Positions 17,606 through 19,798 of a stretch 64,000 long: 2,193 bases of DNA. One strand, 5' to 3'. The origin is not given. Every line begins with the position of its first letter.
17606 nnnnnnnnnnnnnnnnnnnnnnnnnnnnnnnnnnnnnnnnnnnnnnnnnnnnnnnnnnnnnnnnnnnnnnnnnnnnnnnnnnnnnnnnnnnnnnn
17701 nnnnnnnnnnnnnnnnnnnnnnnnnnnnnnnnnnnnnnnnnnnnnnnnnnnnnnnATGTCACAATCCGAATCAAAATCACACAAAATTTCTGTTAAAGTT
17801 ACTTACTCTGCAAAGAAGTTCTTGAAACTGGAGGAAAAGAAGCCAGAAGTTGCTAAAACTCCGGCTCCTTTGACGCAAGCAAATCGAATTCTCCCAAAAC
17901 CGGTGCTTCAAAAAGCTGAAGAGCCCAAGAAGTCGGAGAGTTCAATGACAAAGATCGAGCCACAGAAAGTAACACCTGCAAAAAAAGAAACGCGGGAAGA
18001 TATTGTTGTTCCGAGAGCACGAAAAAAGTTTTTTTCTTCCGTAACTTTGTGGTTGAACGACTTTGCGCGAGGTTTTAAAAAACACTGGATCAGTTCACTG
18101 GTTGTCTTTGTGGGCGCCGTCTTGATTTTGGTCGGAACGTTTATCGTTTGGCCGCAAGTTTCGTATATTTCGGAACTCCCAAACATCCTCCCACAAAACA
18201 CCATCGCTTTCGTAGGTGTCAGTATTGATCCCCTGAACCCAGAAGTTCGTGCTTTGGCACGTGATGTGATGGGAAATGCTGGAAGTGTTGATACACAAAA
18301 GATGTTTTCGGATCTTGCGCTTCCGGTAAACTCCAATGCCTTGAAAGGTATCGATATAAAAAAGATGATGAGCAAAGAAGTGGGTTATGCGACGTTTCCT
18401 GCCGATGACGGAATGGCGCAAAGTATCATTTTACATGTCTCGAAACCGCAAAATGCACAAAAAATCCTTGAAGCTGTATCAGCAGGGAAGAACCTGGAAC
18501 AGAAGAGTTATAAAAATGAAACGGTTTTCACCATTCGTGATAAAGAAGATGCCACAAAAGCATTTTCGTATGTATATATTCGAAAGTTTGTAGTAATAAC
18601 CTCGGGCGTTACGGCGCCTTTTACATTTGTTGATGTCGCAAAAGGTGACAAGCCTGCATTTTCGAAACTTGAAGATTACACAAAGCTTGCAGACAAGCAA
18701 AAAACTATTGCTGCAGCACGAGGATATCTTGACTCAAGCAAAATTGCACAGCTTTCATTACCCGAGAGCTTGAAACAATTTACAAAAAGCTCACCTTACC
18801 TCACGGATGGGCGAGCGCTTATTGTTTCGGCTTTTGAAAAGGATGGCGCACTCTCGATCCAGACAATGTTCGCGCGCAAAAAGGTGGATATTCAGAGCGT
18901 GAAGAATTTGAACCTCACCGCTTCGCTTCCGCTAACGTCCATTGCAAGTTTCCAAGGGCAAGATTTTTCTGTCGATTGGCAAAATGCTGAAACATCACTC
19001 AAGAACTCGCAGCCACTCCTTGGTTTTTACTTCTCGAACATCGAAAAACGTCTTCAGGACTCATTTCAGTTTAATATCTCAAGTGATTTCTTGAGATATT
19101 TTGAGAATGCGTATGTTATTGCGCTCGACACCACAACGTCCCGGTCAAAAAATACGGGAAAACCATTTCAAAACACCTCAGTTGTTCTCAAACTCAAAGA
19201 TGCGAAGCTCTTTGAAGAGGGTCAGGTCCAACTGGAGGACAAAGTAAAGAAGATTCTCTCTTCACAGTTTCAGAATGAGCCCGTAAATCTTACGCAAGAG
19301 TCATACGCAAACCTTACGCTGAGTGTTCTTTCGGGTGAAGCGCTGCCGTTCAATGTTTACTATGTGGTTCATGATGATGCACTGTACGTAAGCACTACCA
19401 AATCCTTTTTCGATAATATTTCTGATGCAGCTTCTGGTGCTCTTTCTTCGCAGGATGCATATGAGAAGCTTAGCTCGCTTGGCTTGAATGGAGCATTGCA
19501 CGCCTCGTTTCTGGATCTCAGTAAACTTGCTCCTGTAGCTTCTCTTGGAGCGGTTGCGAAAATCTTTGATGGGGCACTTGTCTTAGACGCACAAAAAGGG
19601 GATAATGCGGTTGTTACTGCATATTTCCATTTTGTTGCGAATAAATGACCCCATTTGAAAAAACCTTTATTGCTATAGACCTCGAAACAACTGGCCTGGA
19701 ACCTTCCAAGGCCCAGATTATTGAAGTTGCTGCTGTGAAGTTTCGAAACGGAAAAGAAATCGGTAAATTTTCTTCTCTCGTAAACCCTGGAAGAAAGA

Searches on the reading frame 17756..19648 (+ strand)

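Call 11: search_protein_families(library=pfam, proteins=[window:17756-19648:+])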
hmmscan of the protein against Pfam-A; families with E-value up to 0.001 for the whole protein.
window:17756-19648:+ (630 aa): 1 family
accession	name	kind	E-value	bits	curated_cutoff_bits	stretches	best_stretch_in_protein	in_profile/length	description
PF11832.13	DUF3352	-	3e-14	53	26.8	1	200-499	95-400/536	Protein of unknown function (DUF3352)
